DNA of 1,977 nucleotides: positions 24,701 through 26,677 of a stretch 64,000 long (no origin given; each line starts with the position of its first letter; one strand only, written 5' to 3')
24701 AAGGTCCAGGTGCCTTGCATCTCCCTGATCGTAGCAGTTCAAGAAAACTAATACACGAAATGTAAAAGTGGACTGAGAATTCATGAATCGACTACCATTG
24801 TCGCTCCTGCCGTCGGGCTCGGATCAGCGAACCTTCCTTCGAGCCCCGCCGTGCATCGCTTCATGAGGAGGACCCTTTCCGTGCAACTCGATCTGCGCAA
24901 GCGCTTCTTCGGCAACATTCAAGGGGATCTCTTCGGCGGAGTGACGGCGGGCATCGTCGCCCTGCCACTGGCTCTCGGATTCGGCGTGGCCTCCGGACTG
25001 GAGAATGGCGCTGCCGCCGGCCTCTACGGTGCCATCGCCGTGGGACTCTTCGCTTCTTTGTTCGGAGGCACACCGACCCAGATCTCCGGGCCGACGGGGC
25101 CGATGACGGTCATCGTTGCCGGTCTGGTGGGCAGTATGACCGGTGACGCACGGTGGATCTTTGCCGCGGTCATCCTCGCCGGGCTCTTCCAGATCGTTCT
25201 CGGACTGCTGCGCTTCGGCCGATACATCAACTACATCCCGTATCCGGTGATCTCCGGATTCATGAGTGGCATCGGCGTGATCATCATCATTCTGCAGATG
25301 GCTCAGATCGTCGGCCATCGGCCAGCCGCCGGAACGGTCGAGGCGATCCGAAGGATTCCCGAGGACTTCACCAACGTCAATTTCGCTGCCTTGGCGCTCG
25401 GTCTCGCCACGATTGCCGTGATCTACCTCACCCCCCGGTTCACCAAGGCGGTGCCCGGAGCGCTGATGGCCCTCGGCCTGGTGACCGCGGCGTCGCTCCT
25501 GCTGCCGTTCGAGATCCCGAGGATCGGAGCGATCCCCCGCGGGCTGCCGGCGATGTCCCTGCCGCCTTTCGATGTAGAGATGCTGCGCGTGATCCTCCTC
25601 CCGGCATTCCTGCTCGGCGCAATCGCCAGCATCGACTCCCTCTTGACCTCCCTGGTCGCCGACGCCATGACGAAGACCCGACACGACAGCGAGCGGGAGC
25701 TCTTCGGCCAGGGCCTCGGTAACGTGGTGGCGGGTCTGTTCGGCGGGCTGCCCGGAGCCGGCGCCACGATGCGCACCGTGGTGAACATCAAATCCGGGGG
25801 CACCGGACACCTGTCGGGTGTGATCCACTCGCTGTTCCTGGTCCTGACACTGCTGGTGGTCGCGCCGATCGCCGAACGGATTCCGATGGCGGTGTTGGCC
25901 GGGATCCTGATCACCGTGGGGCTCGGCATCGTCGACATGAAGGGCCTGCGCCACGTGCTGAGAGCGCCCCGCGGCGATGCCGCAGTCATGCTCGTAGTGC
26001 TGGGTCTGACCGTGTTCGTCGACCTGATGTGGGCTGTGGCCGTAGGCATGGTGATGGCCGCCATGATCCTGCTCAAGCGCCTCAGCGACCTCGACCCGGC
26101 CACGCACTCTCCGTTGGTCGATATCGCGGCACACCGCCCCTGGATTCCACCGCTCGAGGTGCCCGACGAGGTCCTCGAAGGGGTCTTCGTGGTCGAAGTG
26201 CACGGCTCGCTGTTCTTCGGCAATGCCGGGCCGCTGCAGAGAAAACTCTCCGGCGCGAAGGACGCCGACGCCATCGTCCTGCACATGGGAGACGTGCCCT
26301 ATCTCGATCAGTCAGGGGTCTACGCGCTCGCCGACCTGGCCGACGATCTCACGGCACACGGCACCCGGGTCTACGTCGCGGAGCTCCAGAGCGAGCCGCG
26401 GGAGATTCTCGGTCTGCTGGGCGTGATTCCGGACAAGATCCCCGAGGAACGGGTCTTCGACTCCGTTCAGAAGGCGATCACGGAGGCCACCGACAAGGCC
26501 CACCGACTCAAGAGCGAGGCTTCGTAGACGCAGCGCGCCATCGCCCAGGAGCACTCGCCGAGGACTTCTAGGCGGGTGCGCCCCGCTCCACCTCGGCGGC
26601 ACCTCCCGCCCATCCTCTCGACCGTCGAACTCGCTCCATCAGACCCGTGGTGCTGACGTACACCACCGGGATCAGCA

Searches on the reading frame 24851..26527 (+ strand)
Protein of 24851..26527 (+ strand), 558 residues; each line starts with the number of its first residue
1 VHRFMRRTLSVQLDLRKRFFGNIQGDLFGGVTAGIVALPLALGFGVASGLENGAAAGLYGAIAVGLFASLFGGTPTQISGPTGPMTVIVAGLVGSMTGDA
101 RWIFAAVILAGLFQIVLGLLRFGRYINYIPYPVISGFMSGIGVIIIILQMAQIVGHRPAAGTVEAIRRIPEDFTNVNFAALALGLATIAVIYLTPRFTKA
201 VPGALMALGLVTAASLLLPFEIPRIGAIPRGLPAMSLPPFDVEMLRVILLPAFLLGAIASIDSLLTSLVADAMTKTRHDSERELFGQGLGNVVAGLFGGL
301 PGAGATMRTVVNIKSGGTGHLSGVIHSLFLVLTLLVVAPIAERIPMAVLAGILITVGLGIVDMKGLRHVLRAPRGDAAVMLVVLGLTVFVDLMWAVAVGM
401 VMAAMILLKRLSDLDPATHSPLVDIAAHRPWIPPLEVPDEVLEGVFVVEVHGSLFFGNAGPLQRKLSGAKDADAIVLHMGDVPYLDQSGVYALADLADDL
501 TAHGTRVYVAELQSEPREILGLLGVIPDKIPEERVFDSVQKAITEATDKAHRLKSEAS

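Call 12: search_protein_families(library=pfam, proteins=[window:24851-26527:+])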
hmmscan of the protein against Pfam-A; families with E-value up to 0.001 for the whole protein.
window:24851-26527:+ (558 aa): 4 families
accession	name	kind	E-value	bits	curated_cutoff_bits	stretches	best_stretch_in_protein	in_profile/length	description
PF00916.26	Sulfate_transp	-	6.7e-87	292.2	23.2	1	24-382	2-379/380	Sulfate permease family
PF01740.26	STAS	-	2e-15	56.9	22.6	1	440-542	5-106/106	STAS domain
PF16983.11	MFS_MOT1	-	0.0001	23.1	30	1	254-358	3-109/111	Molybdate transporter of MFS superfamily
PF13466.11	STAS_2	-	0.00011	22.7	29.2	1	449-525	2-79/80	STAS domain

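Call 62: search_protein_families(library=ncbifam, max_evalue=0.001, proteins=[window:24851-26527:+])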
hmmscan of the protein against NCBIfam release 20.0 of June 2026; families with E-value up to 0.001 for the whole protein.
window:24851-26527:+ (558 aa): 4 families
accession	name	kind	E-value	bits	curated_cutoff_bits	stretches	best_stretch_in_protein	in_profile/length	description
NF050096.1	BicarbTportBicA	equivalog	3.8e-143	477.9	880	1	20-547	9-544/547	bicarbonate transporter BicA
NF008660.1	PRK11660.1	equivalog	1.4e-88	297.7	614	2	240-528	273-548/572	C4-dicarboxylic acid transporter DauA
TIGR00815.1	sulP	subfamily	5.3e-83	279.4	380.45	1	21-542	12-565/565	sulfate permease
TIGR00377.1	ant_ant_sig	superfamily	1.2e-05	25.2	53.45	1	436-520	4-91/108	anti-sigma factor antagonist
